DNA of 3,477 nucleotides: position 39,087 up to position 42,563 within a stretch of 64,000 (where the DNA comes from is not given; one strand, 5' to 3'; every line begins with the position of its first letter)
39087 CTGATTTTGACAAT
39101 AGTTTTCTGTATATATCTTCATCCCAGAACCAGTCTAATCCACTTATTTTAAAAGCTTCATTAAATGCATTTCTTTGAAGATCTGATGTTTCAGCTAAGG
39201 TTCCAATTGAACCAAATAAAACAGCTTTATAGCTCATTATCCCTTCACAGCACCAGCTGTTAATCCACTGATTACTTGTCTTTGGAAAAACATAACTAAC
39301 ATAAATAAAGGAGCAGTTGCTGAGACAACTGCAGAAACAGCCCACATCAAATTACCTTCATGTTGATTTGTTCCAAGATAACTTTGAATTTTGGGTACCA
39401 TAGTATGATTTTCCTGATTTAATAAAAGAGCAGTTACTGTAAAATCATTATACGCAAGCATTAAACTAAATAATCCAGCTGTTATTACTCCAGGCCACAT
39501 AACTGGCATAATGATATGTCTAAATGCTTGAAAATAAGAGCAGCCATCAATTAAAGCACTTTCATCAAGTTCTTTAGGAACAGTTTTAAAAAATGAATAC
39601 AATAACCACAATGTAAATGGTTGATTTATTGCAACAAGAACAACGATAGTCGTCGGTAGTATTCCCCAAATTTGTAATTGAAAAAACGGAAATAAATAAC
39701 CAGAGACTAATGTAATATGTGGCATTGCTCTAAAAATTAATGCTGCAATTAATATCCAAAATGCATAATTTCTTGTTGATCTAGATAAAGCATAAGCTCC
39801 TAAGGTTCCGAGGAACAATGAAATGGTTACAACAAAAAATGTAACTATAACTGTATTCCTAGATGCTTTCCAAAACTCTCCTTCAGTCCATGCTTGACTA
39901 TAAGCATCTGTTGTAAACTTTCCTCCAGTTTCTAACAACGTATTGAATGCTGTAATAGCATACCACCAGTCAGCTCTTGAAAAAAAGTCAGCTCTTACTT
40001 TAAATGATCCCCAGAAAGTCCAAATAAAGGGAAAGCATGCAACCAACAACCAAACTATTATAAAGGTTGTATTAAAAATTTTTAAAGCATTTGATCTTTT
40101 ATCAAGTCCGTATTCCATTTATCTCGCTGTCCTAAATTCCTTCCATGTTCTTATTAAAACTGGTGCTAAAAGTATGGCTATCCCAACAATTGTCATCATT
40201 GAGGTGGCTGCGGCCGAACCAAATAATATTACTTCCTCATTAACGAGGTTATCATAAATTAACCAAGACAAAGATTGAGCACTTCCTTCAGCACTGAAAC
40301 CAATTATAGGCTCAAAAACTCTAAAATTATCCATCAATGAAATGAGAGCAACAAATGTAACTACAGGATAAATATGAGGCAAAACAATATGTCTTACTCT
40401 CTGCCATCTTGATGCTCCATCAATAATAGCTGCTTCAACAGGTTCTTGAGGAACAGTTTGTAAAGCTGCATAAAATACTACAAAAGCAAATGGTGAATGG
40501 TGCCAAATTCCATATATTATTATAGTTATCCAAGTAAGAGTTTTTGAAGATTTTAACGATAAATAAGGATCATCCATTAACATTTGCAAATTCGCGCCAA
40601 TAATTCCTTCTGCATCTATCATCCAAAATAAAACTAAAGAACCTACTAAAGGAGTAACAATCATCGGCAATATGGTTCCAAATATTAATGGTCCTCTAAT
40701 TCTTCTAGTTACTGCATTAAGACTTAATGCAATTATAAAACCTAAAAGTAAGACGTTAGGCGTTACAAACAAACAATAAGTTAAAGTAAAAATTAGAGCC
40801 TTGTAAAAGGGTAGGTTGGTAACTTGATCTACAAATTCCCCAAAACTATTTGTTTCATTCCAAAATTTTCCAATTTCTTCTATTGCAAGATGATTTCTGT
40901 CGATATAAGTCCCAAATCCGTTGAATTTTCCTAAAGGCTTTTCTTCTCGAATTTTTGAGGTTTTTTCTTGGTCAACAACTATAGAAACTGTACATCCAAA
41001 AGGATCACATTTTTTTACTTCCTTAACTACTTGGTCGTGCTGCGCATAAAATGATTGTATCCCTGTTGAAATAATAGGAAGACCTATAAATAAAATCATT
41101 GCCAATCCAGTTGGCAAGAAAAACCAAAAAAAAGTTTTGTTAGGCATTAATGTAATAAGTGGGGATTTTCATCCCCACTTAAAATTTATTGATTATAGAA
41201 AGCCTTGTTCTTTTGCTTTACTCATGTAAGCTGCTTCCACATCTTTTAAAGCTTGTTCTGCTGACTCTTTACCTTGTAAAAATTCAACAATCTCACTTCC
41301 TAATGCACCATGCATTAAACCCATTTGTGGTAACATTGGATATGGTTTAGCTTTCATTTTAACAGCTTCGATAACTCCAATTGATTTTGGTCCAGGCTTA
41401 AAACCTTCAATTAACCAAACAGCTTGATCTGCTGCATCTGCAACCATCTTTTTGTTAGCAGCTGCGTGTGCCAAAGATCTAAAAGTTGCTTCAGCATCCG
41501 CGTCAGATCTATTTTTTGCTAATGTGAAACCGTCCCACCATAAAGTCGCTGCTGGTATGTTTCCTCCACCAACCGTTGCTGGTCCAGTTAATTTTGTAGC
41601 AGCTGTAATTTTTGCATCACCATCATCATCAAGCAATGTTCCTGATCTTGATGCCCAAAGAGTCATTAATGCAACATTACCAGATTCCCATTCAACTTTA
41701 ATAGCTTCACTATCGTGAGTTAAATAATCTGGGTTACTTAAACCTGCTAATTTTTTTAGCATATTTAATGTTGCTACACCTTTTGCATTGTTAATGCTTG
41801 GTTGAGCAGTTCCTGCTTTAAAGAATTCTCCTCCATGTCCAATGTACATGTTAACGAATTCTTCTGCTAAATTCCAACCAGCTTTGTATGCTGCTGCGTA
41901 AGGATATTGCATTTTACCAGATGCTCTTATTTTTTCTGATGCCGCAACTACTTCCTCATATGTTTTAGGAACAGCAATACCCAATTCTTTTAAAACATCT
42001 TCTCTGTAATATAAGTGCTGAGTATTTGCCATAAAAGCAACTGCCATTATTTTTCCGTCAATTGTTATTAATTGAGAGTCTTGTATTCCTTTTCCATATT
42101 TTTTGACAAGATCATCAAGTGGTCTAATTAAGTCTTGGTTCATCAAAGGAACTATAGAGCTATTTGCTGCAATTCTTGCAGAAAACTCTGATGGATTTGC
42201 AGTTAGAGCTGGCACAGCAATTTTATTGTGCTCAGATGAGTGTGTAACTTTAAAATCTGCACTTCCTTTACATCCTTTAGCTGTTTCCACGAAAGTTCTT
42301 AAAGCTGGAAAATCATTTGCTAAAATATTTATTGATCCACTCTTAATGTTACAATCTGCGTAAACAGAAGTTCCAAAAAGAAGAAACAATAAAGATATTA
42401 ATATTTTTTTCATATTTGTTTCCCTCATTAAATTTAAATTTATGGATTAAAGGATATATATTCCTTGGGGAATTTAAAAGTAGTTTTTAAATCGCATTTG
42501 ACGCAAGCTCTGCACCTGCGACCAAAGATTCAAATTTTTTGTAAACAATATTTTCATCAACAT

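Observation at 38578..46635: Orphan-fold enzyme set (bicupin, two tandem-NTF2 proteins, short MetE-like Zn thiol-alkyltransferase) wired to a CUT1 ABC importer with no ATPase gene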

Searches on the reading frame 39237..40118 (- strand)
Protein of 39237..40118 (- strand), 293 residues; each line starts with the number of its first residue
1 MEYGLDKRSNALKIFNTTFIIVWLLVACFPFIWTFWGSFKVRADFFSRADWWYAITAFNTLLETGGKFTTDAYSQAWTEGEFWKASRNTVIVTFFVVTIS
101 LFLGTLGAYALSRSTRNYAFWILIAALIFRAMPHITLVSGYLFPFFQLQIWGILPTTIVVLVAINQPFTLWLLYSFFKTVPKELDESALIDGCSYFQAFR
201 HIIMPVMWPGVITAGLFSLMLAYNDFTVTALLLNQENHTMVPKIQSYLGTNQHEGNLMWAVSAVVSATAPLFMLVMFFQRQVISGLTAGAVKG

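Call 3: search_protein_families(library=pfam, proteins=[window:39237-40118:-], max_evalue=0.01)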
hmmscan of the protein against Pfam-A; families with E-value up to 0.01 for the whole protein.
window:39237-40118:- (293 aa): 1 family
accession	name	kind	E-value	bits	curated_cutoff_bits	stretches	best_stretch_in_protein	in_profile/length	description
PF00528.27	BPD_transp_1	-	3.1e-17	63.3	26.4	1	103-282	4-178/184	Binding-protein-dependent transport system inner membrane component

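Call 4: search_protein_families(library=ncbifam, proteins=[window:39237-40118:-], max_evalue=0.01)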
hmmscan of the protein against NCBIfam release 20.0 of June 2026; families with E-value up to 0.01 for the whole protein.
window:39237-40118:- (293 aa): 22 families
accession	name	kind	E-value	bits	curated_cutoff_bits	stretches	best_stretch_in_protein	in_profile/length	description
NF040932.1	ABC_arch_GlcU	equivalog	3e-20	73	340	1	62-288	40-266/272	glucose ABC transporter permease GlcU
NF008231.0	PRK10998.1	equivalog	3.5e-19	69.5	261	1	87-293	86-296/296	maltose ABC transporter permease MalG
NF007047.0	PRK09500.1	equivalog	6.3e-12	45.6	326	1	67-246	41-220/257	spermidine/putrescine ABC transporter permease PotC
NF043073.1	MMSYN1_0195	equivalog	7e-09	34.4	1250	1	67-228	40-201/1021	spermidine/putrescine ABC transporter permease/substrate-binding protein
NF008210.0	PRK10973.1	equivalog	1.7e-08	34.5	297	1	10-287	6-277/281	sn-glycerol-3-phosphate ABC transporter permease UgpE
NF011624.0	PRK15050.1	equivalog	3.1e-08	33.1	247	1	149-244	160-251/297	2-aminoethylphosphonate ABC transporter permease subunit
NF007044.0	PRK09497.1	equivalog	8.2e-08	32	348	1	157-278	153-269/285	spermidine/putrescine ABC transporter permease PotB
TIGR02141.1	modB_ABC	equivalog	1.1e-07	31.7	182.6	1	140-269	66-198/208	molybdate ABC transporter permease subunit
TIGR01581.1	Mo_ABC_porter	hypoth_equivalog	5e-07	29.4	210.3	1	140-271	86-221/225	ABC transporter permease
TIGR03262.1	PhnU2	equivalog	7e-07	28.3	593.25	1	60-241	29-220/546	putative 2-aminoethylphosphonate ABC transporter permease subunit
TIGR02139.1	permease_CysT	equivalog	1.2e-06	28.3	246.1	1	62-253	28-229/265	sulfate ABC transporter permease subunit CysT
TIGR00969.1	3a0106s02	subfamily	1.4e-06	28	240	1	73-274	50-264/272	sulfate ABC transporter permease subunit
NF043074.1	MMSYN1_0196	equivalog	3.9e-06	26.4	350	1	70-276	51-259/277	spermidine/putrescine ABC transporter permease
TIGR03226.1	PhnU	equivalog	8.7e-06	25.4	283.45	1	158-237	183-262/311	2-aminoethylphosphonate ABC transporter permease subunit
TIGR00974.1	3a0107s02c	equivalog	2.1e-05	23.8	193.45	1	18-219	6-194/272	phosphate ABC transporter permease PstA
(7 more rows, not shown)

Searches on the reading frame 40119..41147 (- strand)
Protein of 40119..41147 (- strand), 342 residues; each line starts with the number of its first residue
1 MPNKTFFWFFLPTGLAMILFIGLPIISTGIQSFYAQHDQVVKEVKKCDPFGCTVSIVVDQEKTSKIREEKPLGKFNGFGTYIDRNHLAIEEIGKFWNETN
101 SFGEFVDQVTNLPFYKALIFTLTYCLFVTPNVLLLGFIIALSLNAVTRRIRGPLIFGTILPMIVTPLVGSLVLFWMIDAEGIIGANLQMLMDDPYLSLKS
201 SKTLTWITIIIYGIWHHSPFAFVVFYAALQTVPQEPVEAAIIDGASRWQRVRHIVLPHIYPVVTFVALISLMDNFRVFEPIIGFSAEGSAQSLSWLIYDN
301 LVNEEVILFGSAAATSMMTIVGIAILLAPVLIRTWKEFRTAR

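Call 3: search_protein_families(library=pfam, proteins=[window:40119-41147:-], max_evalue=0.01)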
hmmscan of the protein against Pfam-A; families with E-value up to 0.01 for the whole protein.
window:40119-41147:- (342 aa): 1 family
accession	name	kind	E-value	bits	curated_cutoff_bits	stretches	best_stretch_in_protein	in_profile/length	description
PF00528.27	BPD_transp_1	-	5.4e-16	59.3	26.4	1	133-323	2-168/184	Binding-protein-dependent transport system inner membrane component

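Call 4: search_protein_families(library=ncbifam, proteins=[window:40119-41147:-], max_evalue=0.01)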
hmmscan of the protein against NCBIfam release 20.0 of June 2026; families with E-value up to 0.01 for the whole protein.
window:40119-41147:- (342 aa): 21 families
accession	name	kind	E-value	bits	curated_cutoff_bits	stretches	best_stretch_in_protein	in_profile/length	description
NF007852.0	PRK10561.1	equivalog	1e-18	68.2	335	1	105-328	59-281/295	sn-glycerol-3-phosphate ABC transporter permease UgpA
NF040931.1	ABC_arch_GlcT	equivalog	6.1e-12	45.8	360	1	111-328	48-266/278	glucose ABC transporter permease GlcT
NF007044.0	PRK09497.1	equivalog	3.8e-10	39.7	348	1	111-326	58-269/285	spermidine/putrescine ABC transporter permease PotB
TIGR00969.1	3a0106s02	subfamily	3.1e-09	36.7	240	1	100-328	45-265/272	sulfate ABC transporter permease subunit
NF011624.0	PRK15050.1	equivalog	2.3e-08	33.5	247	1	98-307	55-261/297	2-aminoethylphosphonate ABC transporter permease subunit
TIGR02141.1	modB_ABC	equivalog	4e-08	33.2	182.6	1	125-305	7-181/208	molybdate ABC transporter permease subunit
TIGR01581.1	Mo_ABC_porter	hypoth_equivalog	7e-08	32.2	210.3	1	102-326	7-224/225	ABC transporter permease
NF008232.0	PRK10999.1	equivalog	8.8e-08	31.3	392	1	105-279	274-448/520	maltose ABC transporter permease MalF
TIGR02140.1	permease_CysW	equivalog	1.7e-07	31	329.1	1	100-332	31-255/261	sulfate ABC transporter permease subunit CysW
NF008620.0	PRK11602.1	equivalog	2.2e-06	27.1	442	1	107-328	55-268/291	sulfate/thiosulfate ABC transporter permease CysW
TIGR03262.1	PhnU2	equivalog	8.4e-06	24.7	593.25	1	102-321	40-244/546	putative 2-aminoethylphosphonate ABC transporter permease subunit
NF008231.0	PRK10998.1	equivalog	3.3e-05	23.6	261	1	228-327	180-278/296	maltose ABC transporter permease MalG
NF008208.0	PRK10971.1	equivalog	4.7e-05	23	415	1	160-300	102-236/277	sulfate/thiosulfate ABC transporter permease CysT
NF040932.1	ABC_arch_GlcU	equivalog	7.2e-05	22.5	340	1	206-294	133-221/272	glucose ABC transporter permease GlcU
TIGR02139.1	permease_CysT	equivalog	0.00023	20.8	246.1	1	101-335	35-261/265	sulfate ABC transporter permease subunit CysT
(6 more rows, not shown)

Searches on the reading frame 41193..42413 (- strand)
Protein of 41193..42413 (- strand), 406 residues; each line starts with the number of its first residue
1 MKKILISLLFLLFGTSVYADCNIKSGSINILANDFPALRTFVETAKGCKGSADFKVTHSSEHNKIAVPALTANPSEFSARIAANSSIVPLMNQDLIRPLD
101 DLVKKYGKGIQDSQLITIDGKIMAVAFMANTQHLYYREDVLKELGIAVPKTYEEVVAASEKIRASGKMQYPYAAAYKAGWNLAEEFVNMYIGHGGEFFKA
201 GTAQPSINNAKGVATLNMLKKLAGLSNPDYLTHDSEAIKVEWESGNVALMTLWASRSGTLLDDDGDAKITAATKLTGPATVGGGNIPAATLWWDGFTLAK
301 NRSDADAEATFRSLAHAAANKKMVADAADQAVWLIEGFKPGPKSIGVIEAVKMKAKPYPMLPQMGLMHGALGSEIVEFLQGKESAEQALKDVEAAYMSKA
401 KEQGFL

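Call 3: search_protein_families(library=pfam, proteins=[window:41193-42413:-], max_evalue=0.01)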
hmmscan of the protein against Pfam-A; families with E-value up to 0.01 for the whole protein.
window:41193-42413:- (406 aa): 1 family
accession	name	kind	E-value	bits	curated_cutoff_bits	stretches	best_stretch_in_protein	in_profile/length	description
PF01547.30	SBP_bac_1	-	8e-16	59.3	26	1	84-306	58-291/307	Bacterial extracellular solute-binding protein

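Call 4: search_protein_families(library=ncbifam, proteins=[window:41193-42413:-], max_evalue=0.01)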
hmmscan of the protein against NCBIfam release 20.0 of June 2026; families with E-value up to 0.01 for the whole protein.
window:41193-42413:- (406 aa): 4 families
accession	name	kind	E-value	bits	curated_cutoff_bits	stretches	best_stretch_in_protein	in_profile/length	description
TIGR03851.1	chitin_NgcE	equivalog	1.6e-08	33.9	399.65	1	117-196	148-226/450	N-acetylglucosamine/diacetylchitobiose ABC transporter substrate-binding protein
NF008211.0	PRK10974.1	equivalog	2.3e-08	33.1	411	1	119-261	135-277/439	sn-glycerol-3-phosphate ABC transporter substrate-binding protein UgpB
NF007011.0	PRK09474.1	equivalog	0.00018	20.5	291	0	116-222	123-224/396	maltose/maltodextrin ABC transporter substrate-binding protein MalE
TIGR03850.1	bind_CPR_0540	equivalog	0.00031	19.5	299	1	119-225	148-253/437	carbohydrate ABC transporter substrate-binding protein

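Call 19: search_solved_structures(query=window:41193-42413:-, max_evalue=0.01)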
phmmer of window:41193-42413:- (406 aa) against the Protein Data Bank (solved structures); distinct sequences matched with E-value up to 0.01: 119 (the best 60 are shown).
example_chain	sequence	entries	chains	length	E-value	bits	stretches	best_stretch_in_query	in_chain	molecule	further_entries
5iai_A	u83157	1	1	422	3.9e-10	42.3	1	119-291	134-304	Sugar ABC transporter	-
1eu8_A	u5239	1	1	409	1.8e-08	36.9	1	94-291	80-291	TREHALOSE/MALTOSE BINDING PROTEIN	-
7c0r_A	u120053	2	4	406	9.8e-08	34.4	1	80-219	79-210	Sugar ABC transporter, periplasmic sugar-binding protein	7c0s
7c1b_A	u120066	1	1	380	1.1e-07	34.2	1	82-219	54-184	Sugar ABC transporter, periplasmic sugar-binding protein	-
6jar_A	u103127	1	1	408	3e-07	32.8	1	116-254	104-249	ABC transporter, periplasmic substrate-binding protein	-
6j9w_A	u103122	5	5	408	3e-07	32.8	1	116-254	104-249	ABC transporter, periplasmic substrate-binding protein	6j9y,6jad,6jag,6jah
6jam_A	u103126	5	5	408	3e-07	32.8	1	116-254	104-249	ABC transporter, periplasmic substrate-binding protein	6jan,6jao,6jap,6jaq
6jb0_A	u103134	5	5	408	3.2e-07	32.7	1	116-254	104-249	ABC transporter, periplasmic substrate-binding protein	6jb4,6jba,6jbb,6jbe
6jal_A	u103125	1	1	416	3.2e-07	32.7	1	116-254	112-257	ABC transporter, periplasmic substrate-binding protein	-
7c16_A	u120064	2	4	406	3.3e-07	32.7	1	87-219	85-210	Sugar ABC transporter, periplasmic sugar-binding protein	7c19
7c0v_A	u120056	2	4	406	3.3e-07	32.7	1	87-219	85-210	Sugar ABC transporter, periplasmic sugar-binding protein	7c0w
6jaz_A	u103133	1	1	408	3.3e-07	32.7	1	116-254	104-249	ABC transporter, periplasmic substrate-binding protein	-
7c0y_A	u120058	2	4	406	3.4e-07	32.6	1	87-219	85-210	Sugar ABC transporter, periplasmic sugar-binding protein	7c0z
7c14_A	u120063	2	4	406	3.4e-07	32.6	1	87-219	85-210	Sugar ABC transporter, periplasmic sugar-binding protein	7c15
7c0f_A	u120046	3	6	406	3.4e-07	32.6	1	87-219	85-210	Sugar ABC transporter, periplasmic sugar-binding protein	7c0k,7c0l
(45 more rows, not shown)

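Call 57: list_cluster_members(proteins=[window:41193-42413:-, L013:11190-12428:+, L007:11164-12429:+])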
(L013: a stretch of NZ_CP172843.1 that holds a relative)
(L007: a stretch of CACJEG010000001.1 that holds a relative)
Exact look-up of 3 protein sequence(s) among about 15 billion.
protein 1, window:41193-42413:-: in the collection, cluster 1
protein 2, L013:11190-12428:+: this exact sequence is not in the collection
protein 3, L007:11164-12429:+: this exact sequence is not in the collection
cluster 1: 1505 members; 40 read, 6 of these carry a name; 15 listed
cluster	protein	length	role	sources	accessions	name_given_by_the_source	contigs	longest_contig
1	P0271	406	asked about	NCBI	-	-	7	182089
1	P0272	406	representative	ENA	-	-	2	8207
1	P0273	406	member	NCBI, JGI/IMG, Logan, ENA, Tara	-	multiple sugar transport system substrate-binding protein | strand:+ start:6363 stop:7583 length:1221 start_codon:yes stop_codon:yes ...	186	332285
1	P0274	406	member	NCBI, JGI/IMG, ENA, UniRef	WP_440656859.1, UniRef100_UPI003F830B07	ABC transporter substrate-binding protein [Candidatus Pelagibacter sp. HIMB1509] | ABC-type glycerol-3-phosphate transport system substrate-binding protein | ABC transporter substrate-binding protein n=1 Tax=Candidatus Pelagibacter sp. HIMB1509 ...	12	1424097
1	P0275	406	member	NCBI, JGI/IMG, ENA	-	multiple sugar transport system substrate-binding protein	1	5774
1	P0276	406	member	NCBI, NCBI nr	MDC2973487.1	extracellular solute-binding protein [Candidatus Pelagibacter sp.]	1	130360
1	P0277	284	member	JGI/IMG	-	ABC-type glycerol-3-phosphate transport system substrate-binding protein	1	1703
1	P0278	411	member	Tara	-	strand:+ start:163 stop:1398 length:1236 start_codon:yes stop_codon:yes gene_type:complete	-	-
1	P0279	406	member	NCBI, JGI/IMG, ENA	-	-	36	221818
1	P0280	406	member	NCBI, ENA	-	-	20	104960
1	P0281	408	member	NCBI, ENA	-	-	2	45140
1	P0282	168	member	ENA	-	-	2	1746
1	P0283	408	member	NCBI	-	-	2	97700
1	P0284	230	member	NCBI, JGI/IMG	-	-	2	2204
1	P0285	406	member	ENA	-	-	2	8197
